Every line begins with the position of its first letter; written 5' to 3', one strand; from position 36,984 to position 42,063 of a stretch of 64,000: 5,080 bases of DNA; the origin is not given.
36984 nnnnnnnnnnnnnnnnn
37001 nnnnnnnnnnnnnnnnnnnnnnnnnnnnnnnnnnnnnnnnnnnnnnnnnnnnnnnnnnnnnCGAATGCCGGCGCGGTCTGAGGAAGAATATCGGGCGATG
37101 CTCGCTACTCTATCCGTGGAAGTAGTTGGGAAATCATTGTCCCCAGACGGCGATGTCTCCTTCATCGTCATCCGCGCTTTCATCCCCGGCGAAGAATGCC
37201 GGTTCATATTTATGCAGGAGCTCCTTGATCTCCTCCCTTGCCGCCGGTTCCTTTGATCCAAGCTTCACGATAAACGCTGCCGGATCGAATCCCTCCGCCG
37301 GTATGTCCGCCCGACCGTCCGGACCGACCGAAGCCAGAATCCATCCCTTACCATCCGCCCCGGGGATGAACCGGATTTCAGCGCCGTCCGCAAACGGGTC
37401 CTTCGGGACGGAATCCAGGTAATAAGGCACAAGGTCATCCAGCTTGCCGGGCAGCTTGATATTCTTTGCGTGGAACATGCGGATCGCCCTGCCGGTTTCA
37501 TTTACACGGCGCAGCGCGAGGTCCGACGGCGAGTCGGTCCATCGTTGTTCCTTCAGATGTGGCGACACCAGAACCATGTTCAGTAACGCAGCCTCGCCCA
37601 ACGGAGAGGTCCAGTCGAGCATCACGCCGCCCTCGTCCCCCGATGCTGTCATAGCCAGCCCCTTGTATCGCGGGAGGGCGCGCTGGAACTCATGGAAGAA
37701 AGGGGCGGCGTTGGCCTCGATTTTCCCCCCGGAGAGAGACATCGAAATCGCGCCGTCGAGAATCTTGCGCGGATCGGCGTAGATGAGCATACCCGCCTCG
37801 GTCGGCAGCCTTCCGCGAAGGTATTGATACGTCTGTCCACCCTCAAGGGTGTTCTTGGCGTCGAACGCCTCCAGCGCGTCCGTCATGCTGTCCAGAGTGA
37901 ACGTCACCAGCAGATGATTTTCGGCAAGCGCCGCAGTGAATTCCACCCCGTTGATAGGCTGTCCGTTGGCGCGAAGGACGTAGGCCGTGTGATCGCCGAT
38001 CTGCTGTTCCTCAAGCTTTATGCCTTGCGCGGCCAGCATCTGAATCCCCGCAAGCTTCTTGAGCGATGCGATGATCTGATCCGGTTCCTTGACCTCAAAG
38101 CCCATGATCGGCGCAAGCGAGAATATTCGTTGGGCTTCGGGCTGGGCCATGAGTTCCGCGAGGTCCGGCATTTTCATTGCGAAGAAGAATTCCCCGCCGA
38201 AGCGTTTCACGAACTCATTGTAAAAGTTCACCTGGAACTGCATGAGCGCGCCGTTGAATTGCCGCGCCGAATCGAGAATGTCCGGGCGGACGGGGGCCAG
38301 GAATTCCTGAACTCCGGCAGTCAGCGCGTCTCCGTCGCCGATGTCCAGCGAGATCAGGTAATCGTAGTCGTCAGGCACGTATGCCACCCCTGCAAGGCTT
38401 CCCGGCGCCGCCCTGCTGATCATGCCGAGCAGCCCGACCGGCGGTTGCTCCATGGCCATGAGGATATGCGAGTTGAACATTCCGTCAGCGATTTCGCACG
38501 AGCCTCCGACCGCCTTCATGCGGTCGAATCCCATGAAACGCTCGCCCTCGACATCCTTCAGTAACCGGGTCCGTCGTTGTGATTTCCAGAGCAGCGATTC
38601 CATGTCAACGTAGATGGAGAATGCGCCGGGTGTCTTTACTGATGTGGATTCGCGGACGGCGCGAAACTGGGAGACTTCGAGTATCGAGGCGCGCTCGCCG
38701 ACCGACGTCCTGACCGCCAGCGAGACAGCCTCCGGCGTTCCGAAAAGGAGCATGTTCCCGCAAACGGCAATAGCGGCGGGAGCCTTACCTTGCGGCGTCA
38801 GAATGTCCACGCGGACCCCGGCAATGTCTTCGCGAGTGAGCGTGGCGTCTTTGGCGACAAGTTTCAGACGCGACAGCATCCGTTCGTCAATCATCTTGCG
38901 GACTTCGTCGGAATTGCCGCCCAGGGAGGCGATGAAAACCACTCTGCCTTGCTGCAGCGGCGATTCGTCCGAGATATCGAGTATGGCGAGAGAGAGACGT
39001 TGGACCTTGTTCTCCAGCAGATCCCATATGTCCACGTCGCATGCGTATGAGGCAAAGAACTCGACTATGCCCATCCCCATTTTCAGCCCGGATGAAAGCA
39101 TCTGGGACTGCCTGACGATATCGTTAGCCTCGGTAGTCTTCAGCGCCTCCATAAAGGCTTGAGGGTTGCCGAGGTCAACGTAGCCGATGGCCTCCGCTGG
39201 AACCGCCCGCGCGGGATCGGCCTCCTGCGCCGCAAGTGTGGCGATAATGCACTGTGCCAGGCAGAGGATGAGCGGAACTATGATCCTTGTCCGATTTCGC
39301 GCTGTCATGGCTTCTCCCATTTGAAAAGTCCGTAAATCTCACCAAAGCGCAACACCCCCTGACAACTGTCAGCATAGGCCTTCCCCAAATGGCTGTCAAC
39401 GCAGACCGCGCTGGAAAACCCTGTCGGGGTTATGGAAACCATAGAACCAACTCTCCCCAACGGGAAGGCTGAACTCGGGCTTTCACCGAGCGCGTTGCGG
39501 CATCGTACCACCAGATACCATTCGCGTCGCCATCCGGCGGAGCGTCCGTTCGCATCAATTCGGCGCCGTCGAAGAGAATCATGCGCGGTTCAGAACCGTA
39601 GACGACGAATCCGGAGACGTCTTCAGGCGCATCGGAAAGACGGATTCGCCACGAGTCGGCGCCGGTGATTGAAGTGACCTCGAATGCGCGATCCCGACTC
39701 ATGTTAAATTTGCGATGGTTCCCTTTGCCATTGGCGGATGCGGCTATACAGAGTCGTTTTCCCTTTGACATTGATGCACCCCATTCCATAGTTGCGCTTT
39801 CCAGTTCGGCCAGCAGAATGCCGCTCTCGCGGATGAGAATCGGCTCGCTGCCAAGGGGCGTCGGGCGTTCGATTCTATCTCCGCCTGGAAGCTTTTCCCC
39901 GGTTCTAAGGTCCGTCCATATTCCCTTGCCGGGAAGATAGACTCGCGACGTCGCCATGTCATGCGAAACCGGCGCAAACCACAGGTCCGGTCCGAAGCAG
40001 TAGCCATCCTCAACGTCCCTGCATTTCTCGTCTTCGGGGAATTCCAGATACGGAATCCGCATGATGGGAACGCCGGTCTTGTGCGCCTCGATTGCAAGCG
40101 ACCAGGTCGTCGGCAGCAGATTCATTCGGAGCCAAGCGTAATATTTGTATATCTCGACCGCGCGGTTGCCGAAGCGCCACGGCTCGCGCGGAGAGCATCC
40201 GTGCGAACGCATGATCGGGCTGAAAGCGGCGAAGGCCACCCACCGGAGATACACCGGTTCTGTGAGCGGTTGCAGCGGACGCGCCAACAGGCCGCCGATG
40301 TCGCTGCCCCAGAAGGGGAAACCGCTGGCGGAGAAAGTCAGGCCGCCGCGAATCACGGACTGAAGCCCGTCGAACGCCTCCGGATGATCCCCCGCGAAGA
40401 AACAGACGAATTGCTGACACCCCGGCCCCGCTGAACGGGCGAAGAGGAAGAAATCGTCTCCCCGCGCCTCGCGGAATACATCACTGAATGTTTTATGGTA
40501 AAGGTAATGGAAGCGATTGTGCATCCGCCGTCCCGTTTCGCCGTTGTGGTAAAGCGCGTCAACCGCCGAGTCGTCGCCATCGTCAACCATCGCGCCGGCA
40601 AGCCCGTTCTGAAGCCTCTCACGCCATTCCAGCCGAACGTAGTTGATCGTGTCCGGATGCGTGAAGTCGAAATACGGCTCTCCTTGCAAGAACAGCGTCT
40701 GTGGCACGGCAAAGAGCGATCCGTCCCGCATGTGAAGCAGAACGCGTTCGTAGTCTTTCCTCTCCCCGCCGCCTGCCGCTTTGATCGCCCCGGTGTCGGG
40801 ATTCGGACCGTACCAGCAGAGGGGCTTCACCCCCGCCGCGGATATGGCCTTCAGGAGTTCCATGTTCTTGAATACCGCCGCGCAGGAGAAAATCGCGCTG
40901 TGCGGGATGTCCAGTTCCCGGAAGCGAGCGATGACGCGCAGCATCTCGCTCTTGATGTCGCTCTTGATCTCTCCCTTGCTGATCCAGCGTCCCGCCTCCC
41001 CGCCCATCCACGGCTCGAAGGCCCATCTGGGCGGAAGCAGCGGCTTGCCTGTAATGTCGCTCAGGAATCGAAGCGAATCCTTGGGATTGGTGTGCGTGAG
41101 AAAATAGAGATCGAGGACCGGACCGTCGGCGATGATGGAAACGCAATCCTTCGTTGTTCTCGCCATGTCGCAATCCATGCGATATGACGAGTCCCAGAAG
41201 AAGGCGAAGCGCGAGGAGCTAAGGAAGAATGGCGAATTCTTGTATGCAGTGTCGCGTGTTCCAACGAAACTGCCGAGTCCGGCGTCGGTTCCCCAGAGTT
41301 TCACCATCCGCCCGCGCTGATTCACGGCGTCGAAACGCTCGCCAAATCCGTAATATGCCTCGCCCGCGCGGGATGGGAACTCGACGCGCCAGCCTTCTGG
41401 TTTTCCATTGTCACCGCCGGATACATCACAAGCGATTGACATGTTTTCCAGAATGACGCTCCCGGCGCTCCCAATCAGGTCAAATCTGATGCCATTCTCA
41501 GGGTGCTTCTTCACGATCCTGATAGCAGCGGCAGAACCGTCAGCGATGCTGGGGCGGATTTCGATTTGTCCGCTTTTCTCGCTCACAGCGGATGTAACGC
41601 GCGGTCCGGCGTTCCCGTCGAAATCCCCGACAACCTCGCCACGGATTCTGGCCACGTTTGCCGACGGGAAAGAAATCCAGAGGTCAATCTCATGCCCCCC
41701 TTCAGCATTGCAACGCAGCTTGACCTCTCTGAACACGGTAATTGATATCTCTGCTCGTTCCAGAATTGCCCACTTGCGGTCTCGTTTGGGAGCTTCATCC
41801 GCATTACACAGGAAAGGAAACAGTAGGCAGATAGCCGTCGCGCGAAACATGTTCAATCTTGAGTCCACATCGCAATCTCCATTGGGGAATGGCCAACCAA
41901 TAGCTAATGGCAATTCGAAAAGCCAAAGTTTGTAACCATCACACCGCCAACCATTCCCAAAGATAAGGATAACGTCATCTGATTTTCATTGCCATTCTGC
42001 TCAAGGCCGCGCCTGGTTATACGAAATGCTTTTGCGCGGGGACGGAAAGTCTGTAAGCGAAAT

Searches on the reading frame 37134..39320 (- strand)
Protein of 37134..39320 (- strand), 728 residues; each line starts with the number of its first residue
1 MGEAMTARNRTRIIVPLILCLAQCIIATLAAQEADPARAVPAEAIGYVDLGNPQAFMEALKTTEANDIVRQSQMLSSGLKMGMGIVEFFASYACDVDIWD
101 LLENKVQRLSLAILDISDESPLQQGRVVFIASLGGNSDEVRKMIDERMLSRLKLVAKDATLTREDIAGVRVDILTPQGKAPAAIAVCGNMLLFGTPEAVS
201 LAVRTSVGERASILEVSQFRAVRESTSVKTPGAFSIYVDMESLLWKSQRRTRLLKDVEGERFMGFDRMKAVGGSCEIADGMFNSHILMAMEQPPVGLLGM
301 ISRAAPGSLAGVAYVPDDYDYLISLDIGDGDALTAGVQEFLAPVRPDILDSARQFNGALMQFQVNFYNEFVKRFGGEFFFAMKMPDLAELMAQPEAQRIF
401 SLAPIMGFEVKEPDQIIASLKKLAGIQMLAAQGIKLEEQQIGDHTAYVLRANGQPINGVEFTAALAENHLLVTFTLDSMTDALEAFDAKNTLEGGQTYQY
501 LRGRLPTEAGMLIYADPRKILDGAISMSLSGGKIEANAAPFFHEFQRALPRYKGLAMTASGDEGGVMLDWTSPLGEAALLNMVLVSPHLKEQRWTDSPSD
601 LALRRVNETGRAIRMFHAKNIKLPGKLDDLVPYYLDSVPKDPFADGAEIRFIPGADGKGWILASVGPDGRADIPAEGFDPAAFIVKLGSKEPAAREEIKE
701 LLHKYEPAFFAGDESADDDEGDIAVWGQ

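Call 12: search_protein_families(library=pfam, proteins=[window:37134-39320:-], max_evalue=1)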
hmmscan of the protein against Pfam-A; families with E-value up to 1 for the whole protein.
window:37134-39320:- (728 aa): 1 family
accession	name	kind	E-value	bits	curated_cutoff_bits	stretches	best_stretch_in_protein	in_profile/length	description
PF11832.13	DUF3352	-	0.00051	19.2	26.8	1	405-568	126-274/536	Protein of unknown function (DUF3352)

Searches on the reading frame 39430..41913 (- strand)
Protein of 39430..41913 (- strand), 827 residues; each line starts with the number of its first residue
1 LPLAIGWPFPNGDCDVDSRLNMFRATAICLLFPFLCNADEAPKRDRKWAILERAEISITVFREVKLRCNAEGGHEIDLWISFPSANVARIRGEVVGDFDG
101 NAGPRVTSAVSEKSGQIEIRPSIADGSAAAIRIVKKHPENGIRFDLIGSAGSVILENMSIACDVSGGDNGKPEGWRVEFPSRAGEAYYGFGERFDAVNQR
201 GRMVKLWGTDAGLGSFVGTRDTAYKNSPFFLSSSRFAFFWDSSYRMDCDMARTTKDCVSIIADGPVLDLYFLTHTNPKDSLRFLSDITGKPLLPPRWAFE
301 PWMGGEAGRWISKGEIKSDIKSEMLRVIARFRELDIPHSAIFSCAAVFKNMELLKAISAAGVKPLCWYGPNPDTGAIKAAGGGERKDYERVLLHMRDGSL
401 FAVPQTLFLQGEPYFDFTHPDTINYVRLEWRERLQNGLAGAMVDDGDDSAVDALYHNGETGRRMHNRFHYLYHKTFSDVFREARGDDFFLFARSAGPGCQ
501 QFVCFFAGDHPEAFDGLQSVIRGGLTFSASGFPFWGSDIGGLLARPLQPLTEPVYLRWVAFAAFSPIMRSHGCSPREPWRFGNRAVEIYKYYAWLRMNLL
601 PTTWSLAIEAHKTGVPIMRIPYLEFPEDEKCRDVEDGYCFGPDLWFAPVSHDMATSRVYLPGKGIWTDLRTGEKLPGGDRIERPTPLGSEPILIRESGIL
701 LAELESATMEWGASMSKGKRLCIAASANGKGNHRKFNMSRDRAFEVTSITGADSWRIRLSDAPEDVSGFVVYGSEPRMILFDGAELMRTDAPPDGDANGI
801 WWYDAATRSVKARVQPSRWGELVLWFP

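Call 12: search_protein_families(library=pfam, proteins=[window:39430-41913:-], max_evalue=1)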
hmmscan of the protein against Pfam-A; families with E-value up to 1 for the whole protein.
window:39430-41913:- (827 aa): 3 families
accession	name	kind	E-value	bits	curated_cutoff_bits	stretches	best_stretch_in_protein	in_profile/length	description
PF01055.32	Glyco_hydro_31_2nd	-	6.5e-42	144.5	23.5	1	292-605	2-327/328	Glycosyl hydrolases family 31 TIM-barrel domain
PF21365.3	Glyco_hydro_31_3rd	-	1.8e-16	60.8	24.4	1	614-700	1-87/87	Glycosyl hydrolase family 31 C-terminal domain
PF13802.12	Gal_mutarotas_2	-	1.1e-14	55.6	27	1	167-249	100-184/184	Glycosyl hydrolase 31 N-terminal galactose mutarotase-like domain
